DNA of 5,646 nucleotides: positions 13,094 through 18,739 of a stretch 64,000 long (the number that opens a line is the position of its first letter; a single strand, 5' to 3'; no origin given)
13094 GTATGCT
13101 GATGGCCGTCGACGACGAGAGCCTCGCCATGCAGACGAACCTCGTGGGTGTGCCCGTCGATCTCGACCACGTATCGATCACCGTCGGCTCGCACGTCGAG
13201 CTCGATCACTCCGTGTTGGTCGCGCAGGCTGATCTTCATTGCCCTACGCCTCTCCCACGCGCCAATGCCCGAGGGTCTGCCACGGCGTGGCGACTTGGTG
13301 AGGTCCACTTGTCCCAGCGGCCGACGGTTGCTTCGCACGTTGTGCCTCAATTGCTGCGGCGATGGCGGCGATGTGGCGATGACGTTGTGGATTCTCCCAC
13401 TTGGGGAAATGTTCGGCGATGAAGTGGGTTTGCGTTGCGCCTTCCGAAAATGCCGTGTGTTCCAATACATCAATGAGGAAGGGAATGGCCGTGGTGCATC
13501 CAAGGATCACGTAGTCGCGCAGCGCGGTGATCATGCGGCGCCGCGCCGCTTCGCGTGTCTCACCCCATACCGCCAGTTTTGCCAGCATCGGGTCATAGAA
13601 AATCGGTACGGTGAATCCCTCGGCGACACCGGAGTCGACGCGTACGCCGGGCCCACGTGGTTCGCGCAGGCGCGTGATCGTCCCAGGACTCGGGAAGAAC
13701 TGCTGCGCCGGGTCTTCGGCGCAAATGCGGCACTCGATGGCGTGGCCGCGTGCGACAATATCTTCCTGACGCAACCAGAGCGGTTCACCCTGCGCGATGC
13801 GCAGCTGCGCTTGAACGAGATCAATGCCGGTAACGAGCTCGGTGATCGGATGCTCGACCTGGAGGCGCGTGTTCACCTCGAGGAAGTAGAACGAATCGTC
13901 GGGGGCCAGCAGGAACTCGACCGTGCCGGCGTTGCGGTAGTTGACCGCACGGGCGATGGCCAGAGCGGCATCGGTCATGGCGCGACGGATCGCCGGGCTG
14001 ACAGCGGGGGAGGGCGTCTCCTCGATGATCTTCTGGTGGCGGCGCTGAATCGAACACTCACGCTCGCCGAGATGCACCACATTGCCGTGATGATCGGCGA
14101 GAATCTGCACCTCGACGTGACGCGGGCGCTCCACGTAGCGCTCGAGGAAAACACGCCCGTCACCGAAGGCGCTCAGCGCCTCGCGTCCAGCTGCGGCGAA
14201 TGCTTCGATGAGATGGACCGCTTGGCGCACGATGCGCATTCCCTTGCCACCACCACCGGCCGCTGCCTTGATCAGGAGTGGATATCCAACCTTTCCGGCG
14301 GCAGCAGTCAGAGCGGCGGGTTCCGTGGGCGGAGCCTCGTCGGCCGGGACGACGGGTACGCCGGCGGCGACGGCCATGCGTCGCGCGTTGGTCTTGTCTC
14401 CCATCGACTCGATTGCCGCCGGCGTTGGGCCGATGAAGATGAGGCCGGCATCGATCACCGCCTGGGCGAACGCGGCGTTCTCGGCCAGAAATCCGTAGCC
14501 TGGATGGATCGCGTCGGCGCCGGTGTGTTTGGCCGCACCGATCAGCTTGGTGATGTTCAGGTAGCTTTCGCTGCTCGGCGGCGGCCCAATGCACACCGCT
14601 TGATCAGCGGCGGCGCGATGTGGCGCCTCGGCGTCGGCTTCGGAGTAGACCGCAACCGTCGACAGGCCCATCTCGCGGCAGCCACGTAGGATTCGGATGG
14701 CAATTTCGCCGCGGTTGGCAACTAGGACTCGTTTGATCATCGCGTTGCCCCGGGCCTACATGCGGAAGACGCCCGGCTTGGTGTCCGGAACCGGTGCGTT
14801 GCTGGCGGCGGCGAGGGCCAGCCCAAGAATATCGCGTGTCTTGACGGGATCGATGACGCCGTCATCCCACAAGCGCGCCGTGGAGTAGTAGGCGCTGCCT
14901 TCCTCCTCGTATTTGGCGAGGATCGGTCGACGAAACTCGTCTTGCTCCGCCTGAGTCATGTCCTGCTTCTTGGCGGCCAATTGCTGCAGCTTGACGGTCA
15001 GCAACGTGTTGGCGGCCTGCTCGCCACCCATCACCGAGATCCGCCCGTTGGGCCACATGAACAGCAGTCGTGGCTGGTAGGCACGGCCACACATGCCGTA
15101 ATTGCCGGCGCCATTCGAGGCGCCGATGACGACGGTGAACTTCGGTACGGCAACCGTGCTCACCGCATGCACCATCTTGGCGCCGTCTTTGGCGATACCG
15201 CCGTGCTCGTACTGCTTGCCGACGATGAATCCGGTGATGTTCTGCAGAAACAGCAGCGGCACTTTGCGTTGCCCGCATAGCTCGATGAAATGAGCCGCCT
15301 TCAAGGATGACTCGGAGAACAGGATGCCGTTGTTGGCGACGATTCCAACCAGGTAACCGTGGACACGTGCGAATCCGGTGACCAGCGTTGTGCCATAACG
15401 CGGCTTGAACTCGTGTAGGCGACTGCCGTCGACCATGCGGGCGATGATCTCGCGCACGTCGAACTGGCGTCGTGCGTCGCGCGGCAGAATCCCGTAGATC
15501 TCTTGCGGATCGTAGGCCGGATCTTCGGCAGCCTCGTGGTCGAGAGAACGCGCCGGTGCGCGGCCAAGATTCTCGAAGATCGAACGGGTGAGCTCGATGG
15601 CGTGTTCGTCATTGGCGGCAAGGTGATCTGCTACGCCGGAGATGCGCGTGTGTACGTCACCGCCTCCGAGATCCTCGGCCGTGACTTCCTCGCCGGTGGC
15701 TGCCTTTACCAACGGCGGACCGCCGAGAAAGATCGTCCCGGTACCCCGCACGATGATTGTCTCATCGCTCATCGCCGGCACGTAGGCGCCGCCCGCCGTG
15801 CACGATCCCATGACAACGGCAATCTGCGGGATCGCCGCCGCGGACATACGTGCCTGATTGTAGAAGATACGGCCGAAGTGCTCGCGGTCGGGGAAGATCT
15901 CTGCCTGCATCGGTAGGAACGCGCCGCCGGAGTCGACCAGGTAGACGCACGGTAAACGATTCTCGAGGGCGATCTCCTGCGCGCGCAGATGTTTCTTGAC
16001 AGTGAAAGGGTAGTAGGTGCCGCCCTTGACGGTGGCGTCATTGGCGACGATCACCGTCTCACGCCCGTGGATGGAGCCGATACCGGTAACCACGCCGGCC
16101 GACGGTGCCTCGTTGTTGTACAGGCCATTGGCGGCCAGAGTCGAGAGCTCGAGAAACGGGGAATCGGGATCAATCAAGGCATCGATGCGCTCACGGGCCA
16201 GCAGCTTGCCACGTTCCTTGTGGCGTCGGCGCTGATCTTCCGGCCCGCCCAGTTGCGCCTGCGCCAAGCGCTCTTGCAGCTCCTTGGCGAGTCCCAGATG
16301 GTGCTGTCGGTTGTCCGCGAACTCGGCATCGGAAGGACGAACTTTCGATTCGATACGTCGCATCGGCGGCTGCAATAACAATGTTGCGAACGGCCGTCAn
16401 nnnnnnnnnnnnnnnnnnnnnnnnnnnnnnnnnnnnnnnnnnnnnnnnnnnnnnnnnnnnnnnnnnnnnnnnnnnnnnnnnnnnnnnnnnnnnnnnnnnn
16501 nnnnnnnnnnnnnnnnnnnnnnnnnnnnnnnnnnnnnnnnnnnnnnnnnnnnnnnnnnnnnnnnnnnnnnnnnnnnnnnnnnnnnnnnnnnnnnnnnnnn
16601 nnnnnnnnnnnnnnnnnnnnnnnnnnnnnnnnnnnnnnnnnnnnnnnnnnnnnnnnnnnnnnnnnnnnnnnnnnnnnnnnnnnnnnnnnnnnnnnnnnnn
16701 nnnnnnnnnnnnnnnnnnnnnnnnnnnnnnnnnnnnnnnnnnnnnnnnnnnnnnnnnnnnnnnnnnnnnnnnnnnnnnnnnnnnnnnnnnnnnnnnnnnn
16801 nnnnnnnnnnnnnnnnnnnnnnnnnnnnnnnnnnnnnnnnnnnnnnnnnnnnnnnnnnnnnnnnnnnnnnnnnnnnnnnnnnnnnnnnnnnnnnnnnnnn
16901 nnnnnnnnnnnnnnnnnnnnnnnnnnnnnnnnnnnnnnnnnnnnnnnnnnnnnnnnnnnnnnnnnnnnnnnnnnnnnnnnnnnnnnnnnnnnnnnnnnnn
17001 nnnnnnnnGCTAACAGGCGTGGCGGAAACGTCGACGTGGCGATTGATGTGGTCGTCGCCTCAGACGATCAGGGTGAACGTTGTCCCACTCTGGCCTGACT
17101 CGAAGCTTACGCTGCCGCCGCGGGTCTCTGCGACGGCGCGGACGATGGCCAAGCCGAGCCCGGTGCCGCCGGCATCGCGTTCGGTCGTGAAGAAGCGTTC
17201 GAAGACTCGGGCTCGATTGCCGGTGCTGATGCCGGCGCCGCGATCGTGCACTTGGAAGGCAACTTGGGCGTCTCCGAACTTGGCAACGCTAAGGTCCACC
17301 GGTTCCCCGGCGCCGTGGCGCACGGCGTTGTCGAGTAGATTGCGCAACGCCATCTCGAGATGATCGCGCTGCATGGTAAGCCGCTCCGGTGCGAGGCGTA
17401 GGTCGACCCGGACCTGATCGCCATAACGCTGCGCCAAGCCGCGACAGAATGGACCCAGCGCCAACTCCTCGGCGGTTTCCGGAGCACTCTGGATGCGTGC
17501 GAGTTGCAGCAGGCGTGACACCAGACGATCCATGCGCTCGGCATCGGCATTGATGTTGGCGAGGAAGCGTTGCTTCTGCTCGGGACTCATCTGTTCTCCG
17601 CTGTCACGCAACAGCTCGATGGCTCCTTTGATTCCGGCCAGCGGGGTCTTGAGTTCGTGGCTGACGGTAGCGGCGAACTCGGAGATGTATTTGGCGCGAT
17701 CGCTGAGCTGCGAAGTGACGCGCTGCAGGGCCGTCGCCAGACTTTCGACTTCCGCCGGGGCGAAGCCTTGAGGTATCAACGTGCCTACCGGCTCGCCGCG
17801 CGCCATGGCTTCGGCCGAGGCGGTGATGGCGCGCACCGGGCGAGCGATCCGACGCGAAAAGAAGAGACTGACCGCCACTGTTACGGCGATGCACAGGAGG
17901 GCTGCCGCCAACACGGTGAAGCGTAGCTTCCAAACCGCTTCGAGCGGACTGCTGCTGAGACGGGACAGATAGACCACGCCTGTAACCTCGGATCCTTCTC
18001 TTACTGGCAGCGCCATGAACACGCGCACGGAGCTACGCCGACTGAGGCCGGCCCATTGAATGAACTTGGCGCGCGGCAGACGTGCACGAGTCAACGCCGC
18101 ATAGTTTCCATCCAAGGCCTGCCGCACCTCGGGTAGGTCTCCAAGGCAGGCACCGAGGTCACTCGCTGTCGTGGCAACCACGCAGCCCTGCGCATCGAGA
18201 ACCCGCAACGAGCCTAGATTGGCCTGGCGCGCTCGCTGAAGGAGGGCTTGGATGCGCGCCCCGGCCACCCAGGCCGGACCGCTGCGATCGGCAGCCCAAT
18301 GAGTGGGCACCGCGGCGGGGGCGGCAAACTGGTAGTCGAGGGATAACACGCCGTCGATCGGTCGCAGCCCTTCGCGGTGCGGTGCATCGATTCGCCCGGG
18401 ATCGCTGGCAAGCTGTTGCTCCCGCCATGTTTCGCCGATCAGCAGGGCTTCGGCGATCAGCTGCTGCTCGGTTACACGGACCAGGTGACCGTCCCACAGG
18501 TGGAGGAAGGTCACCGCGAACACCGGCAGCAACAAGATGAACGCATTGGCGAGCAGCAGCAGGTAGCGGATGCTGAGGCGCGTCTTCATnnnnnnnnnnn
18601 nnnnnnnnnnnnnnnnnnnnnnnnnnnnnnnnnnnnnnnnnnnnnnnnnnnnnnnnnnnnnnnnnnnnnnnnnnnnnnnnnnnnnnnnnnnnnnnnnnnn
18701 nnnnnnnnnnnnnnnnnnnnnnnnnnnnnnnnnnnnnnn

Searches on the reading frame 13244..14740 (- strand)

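Call 45: search_protein_families(library=pfam, max_evalue=0.000001, proteins=[window:13244-14740:-])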
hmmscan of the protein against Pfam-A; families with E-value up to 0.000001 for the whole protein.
window:13244-14740:- (498 aa): 4 families
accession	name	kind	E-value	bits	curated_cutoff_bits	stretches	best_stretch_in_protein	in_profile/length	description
PF02786.22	CPSase_L_D2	-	5.4e-74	248.7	19.8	1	115-321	1-208/211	Carbamoyl-phosphate synthase L chain, ATP binding domain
PF00289.28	Biotin_carb_N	-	2.9e-46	156.9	25.5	1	1-110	1-110/110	Biotin carboxylase, N-terminal domain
PF02785.25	Biotin_carb_C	-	3.4e-40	136.9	32.4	1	336-442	1-107/108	Biotin carboxylase C-terminal domain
PF07478.18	Dala_Dala_lig_C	-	1.7e-10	41.2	24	1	143-291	27-174/204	D-ala D-ala ligase C-terminus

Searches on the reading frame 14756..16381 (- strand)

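Call 45: search_protein_families(library=pfam, max_evalue=0.000001, proteins=[window:14756-16381:-])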
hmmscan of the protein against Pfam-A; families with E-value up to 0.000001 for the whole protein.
window:14756-16381:- (541 aa): 2 families
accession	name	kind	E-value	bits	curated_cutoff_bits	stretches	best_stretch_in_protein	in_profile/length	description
PF01039.27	Carboxyl_trans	-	2.8e-155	518.1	22.3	1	54-531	2-483/493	Carboxyl transferase domain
PF03255.19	ACCA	-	1.2e-13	51.4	23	1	97-211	94-213/310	Acetyl co-enzyme A carboxylase carboxyltransferase-like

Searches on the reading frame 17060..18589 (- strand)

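Call 45: search_protein_families(library=pfam, max_evalue=0.000001, proteins=[window:17060-18589:-])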
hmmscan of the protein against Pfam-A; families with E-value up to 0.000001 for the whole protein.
window:17060-18589:- (509 aa): 2 families
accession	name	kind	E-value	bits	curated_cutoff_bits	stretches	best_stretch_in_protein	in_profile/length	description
PF02518.31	HATPase_c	-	1.5e-24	87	26.4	1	408-507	3-105/111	Histidine kinase-, DNA gyrase B-, and HSP90-like ATPase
PF00512.31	HisKA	-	1.4e-20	73.5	26.9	1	303-368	3-65/66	His Kinase A (phospho-acceptor) domain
